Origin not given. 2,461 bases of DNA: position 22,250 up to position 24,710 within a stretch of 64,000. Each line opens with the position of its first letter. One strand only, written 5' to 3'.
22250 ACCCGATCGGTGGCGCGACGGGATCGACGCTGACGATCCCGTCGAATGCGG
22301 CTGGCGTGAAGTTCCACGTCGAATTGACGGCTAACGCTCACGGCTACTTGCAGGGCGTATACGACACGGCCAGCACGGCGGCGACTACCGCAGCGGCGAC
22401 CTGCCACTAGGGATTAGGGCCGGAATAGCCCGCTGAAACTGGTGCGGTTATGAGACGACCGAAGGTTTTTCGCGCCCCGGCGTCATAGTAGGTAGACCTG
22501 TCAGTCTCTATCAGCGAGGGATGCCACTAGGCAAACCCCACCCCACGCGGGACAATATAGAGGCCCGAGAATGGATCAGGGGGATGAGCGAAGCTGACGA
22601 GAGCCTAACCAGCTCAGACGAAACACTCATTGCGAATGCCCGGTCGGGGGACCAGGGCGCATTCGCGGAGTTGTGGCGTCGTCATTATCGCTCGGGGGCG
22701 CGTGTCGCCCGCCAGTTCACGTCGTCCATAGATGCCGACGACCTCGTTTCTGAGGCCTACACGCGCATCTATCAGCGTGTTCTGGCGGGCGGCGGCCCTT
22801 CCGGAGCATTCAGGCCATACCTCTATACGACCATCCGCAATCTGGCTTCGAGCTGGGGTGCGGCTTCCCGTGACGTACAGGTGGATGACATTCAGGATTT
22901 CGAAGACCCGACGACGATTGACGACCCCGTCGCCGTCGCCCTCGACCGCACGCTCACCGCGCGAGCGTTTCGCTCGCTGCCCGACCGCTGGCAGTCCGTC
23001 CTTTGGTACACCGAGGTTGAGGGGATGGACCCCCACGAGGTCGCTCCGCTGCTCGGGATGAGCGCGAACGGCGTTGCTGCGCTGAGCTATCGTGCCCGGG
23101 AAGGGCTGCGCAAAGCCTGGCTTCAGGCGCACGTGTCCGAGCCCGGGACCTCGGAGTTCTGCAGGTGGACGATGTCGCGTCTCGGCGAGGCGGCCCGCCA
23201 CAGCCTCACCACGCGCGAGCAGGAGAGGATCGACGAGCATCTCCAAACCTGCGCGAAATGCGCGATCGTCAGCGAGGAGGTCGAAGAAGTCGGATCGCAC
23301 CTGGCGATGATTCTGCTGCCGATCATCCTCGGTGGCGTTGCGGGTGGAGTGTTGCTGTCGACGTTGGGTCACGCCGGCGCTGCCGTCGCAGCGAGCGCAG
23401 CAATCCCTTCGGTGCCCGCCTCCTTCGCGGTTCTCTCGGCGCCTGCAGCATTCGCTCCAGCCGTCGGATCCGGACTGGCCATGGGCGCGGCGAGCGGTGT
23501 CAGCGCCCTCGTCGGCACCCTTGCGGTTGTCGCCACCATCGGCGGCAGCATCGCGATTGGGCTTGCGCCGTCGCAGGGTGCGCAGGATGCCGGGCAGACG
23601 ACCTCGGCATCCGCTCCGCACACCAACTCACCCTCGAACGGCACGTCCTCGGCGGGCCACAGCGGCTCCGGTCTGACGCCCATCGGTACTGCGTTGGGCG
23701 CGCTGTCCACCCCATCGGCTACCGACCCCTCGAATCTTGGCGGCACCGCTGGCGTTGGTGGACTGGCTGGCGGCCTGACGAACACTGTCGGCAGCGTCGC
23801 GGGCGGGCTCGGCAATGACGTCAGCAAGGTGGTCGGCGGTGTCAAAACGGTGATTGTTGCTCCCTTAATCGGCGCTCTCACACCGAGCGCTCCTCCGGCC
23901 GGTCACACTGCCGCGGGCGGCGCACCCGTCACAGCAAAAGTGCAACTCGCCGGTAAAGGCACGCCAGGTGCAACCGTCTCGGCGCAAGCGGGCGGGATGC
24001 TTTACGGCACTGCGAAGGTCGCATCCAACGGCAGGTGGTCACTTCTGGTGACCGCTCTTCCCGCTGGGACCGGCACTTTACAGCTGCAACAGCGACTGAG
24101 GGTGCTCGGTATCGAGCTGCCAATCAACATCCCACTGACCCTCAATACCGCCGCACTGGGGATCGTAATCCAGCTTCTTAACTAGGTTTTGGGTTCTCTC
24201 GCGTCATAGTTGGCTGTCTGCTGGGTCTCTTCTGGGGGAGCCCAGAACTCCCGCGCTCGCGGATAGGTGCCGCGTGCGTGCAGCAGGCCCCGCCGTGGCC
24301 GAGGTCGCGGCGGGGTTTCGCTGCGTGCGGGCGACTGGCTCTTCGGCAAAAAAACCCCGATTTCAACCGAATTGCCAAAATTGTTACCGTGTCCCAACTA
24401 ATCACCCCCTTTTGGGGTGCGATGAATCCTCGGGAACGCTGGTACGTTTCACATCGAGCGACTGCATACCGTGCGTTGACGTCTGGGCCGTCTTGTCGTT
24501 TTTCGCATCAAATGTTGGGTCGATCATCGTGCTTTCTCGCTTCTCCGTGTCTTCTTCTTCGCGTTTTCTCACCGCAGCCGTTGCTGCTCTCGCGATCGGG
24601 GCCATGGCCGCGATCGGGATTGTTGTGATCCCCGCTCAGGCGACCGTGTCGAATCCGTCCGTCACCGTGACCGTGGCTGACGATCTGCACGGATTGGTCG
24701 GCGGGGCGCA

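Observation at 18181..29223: Single-chain ECF sigma / ZAS anti-sigma / TM / Ig-like protein sandwiched between two giant paralogous secreted repeat proteins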

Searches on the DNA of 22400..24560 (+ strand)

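Call 48: search_rna_families(source=L005, start=11540, end=11840, threshold=evalue, max_evalue=10, show_alignments=2)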
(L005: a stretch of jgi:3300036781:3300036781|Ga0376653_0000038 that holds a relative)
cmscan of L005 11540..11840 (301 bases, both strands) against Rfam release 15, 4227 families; matches with E-value up to 10: 15.
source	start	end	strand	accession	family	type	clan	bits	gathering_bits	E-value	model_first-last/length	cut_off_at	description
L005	11772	11840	-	RF02867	ncS011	Gene; sRNA;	-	18.7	48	0.0073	133-207/207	5'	Burkholderia sRNA 11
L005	11659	11716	-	RF00976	mir-583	Gene; miRNA;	-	18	80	0.44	1-62/62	no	mir-583 microRNA precursor family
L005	11761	11819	-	RF00236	ctRNA_pGA1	Gene; antisense;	-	17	45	0.47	1-79/79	no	ctRNA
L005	11725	11809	+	RF02552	RcsR1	Gene; sRNA;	-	15.2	60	1.1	1-96/96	no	RcsR1 sRNA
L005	11772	11808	+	RF01011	mir-605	Gene; miRNA;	-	15.2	98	3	23-61/82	no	mir-605 microRNA precursor family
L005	11659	11715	-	RF04162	MIR9662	Gene; miRNA;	-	14.9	80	8.2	1-100/100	no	MIR9662 microRNA precursor family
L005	11661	11712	-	RF02025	mir-3017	Gene; miRNA;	-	13.9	51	7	1-70/70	no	mir-3017 microRNA precursor family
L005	11773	11805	+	RF01867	CC2171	Gene; sRNA;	-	13.8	75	0.75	130-159/159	no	caulobacter sRNA CC2171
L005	11660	11715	-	RF03214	mir-769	Gene; miRNA;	-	13.2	57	9.1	1-81/81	no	mir-769 microRNA precursor family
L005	11771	11840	-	RF02552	RcsR1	Gene; sRNA;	-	12.8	60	4.3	30-96/96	5'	RcsR1 sRNA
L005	11776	11808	+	RF02968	DUF3800-IX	Gene; sRNA;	-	12.4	36.8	9.5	1-67/67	no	DUF3800-IX RNA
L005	11769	11809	-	RF01763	Guanidine-III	Cis-reg; riboswitch;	-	10.9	36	6.7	1-67/67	no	Guanidine-III riboswitch aptamer (yKKC-III)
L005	11721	11808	+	RF02601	BASRCI337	Gene; sRNA;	-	10.8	229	2.4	103-189/191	no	Brucella sRNA CI337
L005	11565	11710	-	RF02603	BASRCII26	Gene; sRNA;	-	8.8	218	7.9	1-190/190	no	Brucella sRNA CII26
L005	11759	11806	-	RF02603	BASRCII26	Gene; sRNA;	-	8.6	218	8.6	1-190/190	no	Brucella sRNA CII26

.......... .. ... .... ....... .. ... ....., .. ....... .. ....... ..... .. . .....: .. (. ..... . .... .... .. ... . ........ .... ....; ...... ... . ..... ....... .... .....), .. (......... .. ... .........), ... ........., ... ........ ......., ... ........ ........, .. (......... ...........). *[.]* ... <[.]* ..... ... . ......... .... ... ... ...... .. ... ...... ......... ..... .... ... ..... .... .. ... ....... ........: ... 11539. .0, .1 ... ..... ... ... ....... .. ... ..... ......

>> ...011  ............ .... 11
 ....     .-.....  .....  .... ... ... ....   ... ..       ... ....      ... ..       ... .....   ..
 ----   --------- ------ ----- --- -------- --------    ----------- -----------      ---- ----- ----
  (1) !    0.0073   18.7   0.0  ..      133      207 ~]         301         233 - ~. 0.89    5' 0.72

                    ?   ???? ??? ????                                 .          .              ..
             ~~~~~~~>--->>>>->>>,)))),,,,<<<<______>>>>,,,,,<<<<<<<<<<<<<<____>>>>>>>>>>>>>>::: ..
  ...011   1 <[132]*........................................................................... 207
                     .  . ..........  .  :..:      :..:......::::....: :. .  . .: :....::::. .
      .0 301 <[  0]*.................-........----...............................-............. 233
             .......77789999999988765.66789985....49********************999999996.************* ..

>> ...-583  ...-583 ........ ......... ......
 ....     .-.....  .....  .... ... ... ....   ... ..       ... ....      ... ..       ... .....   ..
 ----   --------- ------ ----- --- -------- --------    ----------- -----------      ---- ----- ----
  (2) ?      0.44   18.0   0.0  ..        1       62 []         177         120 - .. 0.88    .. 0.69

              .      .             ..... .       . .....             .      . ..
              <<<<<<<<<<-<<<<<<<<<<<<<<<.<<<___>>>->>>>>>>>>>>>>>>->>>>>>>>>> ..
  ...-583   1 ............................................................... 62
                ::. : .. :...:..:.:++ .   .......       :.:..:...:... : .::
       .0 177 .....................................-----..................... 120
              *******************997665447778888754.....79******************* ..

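Call 49: search_rna_families(source=window, start=22400, end=24560, threshold=evalue, max_evalue=10, show_alignments=2)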
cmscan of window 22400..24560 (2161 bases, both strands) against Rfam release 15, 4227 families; matches with E-value up to 10: 1.
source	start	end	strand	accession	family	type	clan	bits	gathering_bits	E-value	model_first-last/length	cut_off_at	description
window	23780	23935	-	RF01390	isrG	Gene; sRNA;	-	12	100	2.2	1-279/279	no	isrG Hfq binding RNA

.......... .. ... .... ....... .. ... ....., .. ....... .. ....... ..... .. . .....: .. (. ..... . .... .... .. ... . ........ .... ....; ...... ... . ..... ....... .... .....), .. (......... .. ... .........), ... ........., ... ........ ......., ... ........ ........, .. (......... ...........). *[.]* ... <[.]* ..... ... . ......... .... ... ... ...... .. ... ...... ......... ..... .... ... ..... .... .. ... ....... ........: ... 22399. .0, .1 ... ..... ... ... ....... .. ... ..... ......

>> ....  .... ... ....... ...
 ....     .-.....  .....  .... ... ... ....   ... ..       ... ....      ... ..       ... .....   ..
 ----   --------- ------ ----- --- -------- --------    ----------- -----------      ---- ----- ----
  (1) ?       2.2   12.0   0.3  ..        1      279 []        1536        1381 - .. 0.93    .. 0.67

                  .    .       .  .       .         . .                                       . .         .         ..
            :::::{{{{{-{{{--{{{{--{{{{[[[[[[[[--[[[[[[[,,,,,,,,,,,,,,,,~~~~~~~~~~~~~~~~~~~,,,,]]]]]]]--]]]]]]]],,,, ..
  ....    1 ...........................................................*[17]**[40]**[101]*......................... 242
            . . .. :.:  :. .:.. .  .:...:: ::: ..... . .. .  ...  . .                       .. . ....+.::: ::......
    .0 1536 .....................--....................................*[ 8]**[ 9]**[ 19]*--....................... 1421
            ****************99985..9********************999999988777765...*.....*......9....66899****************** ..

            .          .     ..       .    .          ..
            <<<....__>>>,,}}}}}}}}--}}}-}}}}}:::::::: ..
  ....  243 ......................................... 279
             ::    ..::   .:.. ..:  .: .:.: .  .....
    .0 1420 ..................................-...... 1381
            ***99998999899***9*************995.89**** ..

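Call 63: build_rna_model(alignment_id=A3, structure=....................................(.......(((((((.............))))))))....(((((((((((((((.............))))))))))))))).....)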
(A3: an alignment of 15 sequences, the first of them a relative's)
Model R1 built from alignment A3 (15 sequences, 124 columns); structure: as given.
model positions 106; base pairs 23; branch points 1; effective number of sequences 1.72; information 0.59 bits per position. Calibrated on 0.2 Mb of random sequence (short: E-values are rough).
structure used (alignment columns):
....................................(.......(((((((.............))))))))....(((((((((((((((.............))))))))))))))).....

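Call 65: search_with_rna_model(model_id=R1, sources=[window, L001, L002, L003, L004, L005, L006, L007, L008, L009, L010, L011, L012, L013, L014, L015, L016, L017, L018, L019, L020, L021, L022, L023, L024, L025, L026, L027, L028, L029, L030, L031, L032, L033, L034, L035, L036, L037, L038, L039, L040, L041, L042, L043, L044, L045, L046, L047, L048, L049, L050, L051, L052, L053, L054, L055, L056, L057, L058, L059, L060, L061, L062, L063, L064, L065, L066, L067, L068, L069, L070, L071, L072, L073, L074, L075, L076, L077, L078, L079, L080, L081, L082, L083, L084, L085, L086, L087], max_evalue=1, make_alignment=true)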
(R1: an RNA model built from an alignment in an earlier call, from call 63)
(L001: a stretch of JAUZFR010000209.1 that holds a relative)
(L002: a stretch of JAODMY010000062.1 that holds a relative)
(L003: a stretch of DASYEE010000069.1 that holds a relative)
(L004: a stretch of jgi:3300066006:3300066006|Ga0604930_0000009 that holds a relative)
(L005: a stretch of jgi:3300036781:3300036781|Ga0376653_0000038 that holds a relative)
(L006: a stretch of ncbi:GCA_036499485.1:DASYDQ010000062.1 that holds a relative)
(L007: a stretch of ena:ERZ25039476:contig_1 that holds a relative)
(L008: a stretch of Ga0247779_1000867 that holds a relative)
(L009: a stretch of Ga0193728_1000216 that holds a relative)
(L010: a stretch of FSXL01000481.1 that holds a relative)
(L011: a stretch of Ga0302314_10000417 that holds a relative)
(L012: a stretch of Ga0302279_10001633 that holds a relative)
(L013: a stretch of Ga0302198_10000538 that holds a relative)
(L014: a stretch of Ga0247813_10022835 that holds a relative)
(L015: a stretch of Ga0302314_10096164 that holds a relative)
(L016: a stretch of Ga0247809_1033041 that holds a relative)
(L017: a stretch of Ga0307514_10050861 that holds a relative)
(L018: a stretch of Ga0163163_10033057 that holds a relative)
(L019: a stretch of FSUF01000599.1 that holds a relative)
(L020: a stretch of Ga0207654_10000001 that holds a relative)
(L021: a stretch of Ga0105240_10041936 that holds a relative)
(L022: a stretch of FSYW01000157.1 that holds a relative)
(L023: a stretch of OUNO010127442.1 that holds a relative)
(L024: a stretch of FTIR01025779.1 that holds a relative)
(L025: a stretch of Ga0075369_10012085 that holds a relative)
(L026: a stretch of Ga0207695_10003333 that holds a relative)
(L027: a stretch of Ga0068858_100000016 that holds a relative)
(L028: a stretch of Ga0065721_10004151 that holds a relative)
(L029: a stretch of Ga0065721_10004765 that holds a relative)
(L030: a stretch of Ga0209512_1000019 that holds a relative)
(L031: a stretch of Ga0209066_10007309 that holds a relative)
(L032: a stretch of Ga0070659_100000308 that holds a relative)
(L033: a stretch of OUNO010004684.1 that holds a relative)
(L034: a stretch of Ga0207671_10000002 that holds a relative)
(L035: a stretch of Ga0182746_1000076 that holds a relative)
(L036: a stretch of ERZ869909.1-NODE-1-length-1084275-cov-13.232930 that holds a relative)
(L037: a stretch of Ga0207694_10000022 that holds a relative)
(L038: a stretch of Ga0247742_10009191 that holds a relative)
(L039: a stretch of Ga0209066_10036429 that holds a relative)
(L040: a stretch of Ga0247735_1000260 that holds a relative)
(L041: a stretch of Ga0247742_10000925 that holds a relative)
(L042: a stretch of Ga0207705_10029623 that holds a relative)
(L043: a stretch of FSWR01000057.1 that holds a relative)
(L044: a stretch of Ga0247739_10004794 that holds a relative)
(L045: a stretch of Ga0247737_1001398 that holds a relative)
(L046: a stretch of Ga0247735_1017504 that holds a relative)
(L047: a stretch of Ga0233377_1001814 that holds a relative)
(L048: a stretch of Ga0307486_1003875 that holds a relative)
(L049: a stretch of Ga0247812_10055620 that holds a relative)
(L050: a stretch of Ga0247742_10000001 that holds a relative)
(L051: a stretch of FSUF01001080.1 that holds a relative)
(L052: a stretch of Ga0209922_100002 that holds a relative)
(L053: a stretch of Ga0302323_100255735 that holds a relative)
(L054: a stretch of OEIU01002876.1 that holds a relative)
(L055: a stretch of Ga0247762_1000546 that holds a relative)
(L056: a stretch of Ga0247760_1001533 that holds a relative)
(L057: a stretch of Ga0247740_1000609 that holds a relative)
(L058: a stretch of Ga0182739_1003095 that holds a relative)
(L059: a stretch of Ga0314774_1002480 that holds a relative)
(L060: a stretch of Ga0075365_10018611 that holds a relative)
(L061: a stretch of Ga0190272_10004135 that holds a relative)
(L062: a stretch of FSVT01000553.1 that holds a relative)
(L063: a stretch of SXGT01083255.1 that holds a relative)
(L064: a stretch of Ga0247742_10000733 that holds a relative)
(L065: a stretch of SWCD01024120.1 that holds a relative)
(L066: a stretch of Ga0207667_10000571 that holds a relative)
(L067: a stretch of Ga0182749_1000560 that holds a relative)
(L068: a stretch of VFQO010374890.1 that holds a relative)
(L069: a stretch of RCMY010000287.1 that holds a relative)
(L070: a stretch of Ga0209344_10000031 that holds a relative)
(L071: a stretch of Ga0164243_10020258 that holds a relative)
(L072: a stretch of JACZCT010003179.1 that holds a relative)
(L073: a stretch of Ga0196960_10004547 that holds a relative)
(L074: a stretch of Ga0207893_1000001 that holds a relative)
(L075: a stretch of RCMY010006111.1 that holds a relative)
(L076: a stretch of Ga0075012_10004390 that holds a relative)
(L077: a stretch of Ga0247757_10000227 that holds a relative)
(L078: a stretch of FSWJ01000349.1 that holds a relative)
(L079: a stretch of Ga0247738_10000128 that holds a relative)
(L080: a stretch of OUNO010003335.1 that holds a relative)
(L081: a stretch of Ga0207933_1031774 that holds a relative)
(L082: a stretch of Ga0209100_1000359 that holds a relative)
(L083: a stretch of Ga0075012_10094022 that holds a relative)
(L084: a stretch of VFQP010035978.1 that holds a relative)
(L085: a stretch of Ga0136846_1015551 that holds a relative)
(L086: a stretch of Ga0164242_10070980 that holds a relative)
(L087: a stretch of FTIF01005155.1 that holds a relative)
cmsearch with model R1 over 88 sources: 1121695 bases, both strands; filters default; matches with E-value up to 1: 50.
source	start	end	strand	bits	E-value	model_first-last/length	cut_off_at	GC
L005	11604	11711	+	115.6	5.4e-25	1-106/106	no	0.64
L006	1644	1751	+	115.6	5.4e-25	1-106/106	no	0.64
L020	11629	11738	+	113.4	1.9e-24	1-106/106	no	0.65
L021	5377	5486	+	113.4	1.9e-24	1-106/106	no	0.65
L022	2756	2866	+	110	1.2e-23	1-106/106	no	0.64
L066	11642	11751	+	109.8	1.4e-23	1-106/106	no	0.65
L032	11597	11706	+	109.6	1.5e-23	1-106/106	no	0.65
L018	3594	3701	+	109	2.2e-23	1-106/106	no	0.65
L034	11577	11686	+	108.4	2.9e-23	1-106/106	no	0.65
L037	11577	11686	+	108.4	2.9e-23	1-106/106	no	0.65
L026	11600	11709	+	107.7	4.3e-23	1-106/106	no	0.65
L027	11600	11709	+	107.7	4.3e-23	1-106/106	no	0.65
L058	8539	8644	+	103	5.8e-22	1-106/106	no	0.68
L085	1833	1945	+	99.5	4e-21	1-106/106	no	0.65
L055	2053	2157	+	99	5.4e-21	1-106/106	no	0.69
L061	6551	6655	+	98.9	5.8e-21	1-106/106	no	0.69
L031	6689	6790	+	96.1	2.6e-20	1-106/106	no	0.74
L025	2829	2930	+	90.5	6.1e-19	1-106/106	no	0.71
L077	11690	11796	+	89.4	1.1e-18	1-106/106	no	0.68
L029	11271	11371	+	87.4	3.2e-18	1-106/106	no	0.73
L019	2186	2297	+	86.2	6.4e-18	1-106/106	no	0.66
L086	2830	2935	+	81.8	7.6e-17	1-106/106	no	0.66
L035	11652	11754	+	64.2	1.3e-12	1-106/106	no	0.75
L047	3712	3807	+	57.9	4.2e-11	1-106/106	no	0.76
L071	3120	3225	+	50.9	2e-09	1-106/106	no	0.72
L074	11646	11750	+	38.6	1.8e-06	1-106/106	no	0.69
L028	11598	11695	+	38.6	1.8e-06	1-106/106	no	0.64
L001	10423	10526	+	34.7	1.5e-05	1-106/106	no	0.67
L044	1744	1835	+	31.4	9.9e-05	1-106/106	no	0.7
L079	10367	10470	+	28.2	0.00057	1-106/106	no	0.71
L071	7218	7260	+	27.6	0.00078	61-103/106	no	0.79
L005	11664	11756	-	24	0.006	1-106/106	no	0.65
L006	1704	1796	-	24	0.006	1-106/106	no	0.65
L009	9040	9147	+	23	0.01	1-106/106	no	0.64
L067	11657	11788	+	22.9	0.011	1-106/106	no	0.67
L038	4922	5022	+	22.3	0.015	1-106/106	no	0.72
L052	11510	11603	+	22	0.017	1-106/106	no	0.73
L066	11704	11824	-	21.4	0.024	1-106/106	no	0.68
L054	8594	8677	+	21.4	0.025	1-106/106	no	0.6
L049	1723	1821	+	20.1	0.051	1-101/106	3'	0.66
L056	3560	3663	+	19.6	0.066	1-106/106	no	0.63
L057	6977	7080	+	19.6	0.066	1-106/106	no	0.63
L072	2833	2908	+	19.6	0.067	1-106/106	no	0.62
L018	3654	3777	-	19.6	0.068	1-106/106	no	0.68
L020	11691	11806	-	18.4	0.13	1-106/106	no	0.67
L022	2822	2863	-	17.2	0.25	62-103/106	no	0.74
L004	11695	11778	+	17.1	0.27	1-106/106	no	0.73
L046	2664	2744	+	17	0.28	1-106/106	no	0.74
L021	5442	5483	-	15.5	0.65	62-103/106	no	0.76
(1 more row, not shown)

Alignment A4: 50 matches aligned to the model, 194 columns, each read 5' to 3' on its own strand. Consensus structure (alignment columns), stored with it:
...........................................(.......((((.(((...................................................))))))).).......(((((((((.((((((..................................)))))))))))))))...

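Call 91: search_with_rna_model(model_id=R1, sources=[L001, L005, L018, L019, L020, L022, L025, L026, L028, L029, L031, L032, L034, L035, L044, L047, L055, L058, L061, L066, L071, L074, L077, L079, L085, L086, L088, L089, L009, L038, L052, L056, L067, L054], max_evalue=0.001, make_alignment=true)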
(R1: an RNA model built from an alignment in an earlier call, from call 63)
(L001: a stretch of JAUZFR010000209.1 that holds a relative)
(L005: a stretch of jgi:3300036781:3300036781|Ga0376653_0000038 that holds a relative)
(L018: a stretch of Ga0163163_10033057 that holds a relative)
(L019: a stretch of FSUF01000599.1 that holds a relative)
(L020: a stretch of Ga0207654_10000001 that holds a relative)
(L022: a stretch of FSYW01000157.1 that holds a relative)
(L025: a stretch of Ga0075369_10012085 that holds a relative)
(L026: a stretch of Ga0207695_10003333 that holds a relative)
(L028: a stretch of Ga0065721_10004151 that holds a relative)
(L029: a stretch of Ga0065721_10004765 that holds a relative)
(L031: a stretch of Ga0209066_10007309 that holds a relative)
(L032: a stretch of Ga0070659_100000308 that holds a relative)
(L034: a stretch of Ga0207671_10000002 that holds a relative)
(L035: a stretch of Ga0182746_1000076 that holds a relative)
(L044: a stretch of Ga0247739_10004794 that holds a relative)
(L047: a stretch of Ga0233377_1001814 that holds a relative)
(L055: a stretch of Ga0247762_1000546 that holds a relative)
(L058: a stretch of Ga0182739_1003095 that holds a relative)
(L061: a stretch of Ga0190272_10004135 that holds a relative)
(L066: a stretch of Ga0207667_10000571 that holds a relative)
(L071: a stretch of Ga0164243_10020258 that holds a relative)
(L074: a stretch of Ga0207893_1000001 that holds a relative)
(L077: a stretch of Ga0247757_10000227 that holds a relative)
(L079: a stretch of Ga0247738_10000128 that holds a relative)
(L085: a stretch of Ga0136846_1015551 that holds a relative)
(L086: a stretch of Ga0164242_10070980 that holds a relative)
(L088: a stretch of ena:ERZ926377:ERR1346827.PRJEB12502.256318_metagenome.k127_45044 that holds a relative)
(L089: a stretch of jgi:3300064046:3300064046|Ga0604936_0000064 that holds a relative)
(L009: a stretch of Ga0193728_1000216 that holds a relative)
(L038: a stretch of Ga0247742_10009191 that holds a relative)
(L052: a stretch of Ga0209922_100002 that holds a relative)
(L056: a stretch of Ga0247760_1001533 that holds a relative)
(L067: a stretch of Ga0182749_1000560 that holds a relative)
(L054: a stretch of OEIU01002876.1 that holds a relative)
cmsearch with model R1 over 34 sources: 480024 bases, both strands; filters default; matches with E-value up to 0.001: 28.
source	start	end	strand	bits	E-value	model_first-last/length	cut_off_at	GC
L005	11604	11711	+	115.6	2.3e-25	1-106/106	no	0.64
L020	11629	11738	+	113.4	8.1e-25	1-106/106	no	0.65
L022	2756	2866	+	110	5.2e-24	1-106/106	no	0.64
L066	11642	11751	+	109.8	5.8e-24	1-106/106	no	0.65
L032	11597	11706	+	109.6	6.6e-24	1-106/106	no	0.65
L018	3594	3701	+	109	9.3e-24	1-106/106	no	0.65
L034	11577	11686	+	108.4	1.3e-23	1-106/106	no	0.65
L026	11600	11709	+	107.7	1.8e-23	1-106/106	no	0.65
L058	8539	8644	+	103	2.5e-22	1-106/106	no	0.68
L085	1833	1945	+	99.5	1.7e-21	1-106/106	no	0.65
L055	2053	2157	+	99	2.3e-21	1-106/106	no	0.69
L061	6551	6655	+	98.9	2.5e-21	1-106/106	no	0.69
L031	6689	6790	+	96.1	1.1e-20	1-106/106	no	0.74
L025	2829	2930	+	90.5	2.6e-19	1-106/106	no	0.71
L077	11690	11796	+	89.4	4.7e-19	1-106/106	no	0.68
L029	11271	11371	+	87.4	1.4e-18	1-106/106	no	0.73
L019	2186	2297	+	86.2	2.7e-18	1-106/106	no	0.66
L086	2830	2935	+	81.8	3.2e-17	1-106/106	no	0.66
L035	11652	11754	+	64.2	5.4e-13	1-106/106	no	0.75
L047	3712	3807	+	57.9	1.8e-11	1-106/106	no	0.76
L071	3120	3225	+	50.9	8.5e-10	1-106/106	no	0.72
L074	11646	11750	+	38.6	7.8e-07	1-106/106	no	0.69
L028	11598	11695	+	38.6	7.8e-07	1-106/106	no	0.64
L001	10423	10526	+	34.7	6.6e-06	1-106/106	no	0.67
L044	1744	1835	+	31.4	4.2e-05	1-106/106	no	0.7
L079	10367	10470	+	28.2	0.00025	1-106/106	no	0.71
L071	7218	7260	+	27.6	0.00034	61-103/106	no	0.79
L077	11748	11852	-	27.5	0.00036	1-106/106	no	0.7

Alignment A6: 28 matches aligned to the model, 143 columns, each read 5' to 3' on its own strand. Consensus structure (alignment columns), stored with it:
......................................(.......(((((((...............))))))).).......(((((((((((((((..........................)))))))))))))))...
